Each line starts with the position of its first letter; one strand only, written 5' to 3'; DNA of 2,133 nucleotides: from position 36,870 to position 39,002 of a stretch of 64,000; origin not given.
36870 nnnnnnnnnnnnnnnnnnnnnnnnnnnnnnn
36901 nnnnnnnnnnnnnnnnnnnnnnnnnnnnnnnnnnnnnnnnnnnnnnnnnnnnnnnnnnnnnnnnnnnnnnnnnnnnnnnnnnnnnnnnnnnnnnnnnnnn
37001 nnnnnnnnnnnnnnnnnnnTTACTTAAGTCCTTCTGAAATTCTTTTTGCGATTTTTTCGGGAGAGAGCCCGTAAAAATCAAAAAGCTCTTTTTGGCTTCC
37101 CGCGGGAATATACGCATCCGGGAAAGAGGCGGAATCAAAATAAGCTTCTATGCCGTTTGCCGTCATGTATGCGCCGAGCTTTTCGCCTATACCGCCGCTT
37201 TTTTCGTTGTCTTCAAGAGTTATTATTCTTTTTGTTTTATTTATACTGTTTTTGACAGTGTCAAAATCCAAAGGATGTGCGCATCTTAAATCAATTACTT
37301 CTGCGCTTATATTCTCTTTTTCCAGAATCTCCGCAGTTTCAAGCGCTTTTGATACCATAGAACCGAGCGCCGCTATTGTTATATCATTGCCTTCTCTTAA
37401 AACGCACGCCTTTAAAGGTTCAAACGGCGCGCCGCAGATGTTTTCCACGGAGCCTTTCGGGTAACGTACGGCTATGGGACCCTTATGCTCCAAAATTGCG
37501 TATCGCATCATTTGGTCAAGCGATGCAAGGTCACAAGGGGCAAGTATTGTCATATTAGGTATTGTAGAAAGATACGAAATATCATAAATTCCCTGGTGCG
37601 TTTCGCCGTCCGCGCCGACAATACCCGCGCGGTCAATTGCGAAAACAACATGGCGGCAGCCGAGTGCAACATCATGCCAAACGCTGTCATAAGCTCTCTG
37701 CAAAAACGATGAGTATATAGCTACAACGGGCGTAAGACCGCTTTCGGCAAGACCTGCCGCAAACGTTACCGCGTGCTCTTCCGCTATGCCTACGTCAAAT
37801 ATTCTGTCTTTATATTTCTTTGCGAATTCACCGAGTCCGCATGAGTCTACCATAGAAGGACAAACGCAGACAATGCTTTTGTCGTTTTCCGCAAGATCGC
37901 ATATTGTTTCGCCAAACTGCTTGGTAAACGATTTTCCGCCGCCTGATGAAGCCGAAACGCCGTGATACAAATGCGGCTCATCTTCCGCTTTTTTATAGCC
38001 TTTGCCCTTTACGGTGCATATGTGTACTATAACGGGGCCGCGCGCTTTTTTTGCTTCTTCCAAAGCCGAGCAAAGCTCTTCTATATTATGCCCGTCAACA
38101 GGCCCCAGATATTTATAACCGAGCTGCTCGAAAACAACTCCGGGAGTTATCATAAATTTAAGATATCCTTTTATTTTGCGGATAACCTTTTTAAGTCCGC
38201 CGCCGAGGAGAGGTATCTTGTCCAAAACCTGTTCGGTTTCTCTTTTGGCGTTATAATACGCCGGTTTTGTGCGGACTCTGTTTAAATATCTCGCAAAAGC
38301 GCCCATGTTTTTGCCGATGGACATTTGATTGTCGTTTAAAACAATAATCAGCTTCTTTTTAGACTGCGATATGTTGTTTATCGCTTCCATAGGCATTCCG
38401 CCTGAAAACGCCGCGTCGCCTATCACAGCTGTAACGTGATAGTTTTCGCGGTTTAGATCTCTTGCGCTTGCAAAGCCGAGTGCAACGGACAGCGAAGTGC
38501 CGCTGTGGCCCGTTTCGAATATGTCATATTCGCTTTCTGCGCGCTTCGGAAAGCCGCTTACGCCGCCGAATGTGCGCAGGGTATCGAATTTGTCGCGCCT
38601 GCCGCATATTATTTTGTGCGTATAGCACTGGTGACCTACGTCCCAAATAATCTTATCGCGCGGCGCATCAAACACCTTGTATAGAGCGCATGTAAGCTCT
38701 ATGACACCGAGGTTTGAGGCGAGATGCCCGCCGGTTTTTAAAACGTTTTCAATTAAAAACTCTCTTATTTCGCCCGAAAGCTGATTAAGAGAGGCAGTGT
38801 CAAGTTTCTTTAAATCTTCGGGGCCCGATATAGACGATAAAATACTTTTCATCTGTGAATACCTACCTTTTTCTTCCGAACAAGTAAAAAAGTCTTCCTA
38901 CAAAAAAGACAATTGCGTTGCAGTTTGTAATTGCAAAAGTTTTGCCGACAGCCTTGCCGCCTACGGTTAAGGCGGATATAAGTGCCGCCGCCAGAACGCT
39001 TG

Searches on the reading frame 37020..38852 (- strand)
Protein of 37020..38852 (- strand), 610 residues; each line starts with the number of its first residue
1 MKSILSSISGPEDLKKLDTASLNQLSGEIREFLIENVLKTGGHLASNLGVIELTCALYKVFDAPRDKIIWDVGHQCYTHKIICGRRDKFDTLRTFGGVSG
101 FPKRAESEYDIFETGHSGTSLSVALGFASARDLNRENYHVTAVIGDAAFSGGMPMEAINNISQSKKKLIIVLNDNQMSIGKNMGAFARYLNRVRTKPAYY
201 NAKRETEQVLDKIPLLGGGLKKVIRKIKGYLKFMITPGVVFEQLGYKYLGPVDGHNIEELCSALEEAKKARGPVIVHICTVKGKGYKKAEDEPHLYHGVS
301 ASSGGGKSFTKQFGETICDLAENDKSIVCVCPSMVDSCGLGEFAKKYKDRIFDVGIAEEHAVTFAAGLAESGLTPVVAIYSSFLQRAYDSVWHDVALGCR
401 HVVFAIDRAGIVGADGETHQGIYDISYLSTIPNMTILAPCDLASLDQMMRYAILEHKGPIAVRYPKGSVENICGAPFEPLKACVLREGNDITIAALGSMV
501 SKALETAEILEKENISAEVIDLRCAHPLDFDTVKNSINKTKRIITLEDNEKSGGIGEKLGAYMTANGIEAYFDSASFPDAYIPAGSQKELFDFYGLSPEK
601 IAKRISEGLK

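Call 59: search_protein_families(library=pfam, proteins=[window:37020-38852:-], max_evalue=0.00001)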
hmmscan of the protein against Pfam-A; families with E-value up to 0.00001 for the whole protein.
window:37020-38852:- (610 aa): 5 families
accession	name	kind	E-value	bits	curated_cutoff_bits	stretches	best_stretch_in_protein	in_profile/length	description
PF13292.11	DXP_synthase_N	-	1.7e-115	385.5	21.2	1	5-280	1-274/274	1-deoxy-D-xylulose-5-phosphate synthase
PF02779.29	Transket_pyr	-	3.8e-39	134.6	27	1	308-469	4-172/174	Transketolase, pyrimidine binding domain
PF02780.25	Transketolase_C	-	2.1e-34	118.6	25.9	1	481-601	2-124/124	Transketolase, C-terminal domain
PF00456.26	Transketolase_N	-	8e-06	25.5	22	0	241-301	203-263/334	Transketolase, thiamine diphosphate binding domain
PF02775.26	TPP_enzyme_C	-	1e-05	25.9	21.9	0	115-177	28-84/151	Thiamine pyrophosphate enzyme, C-terminal TPP binding domain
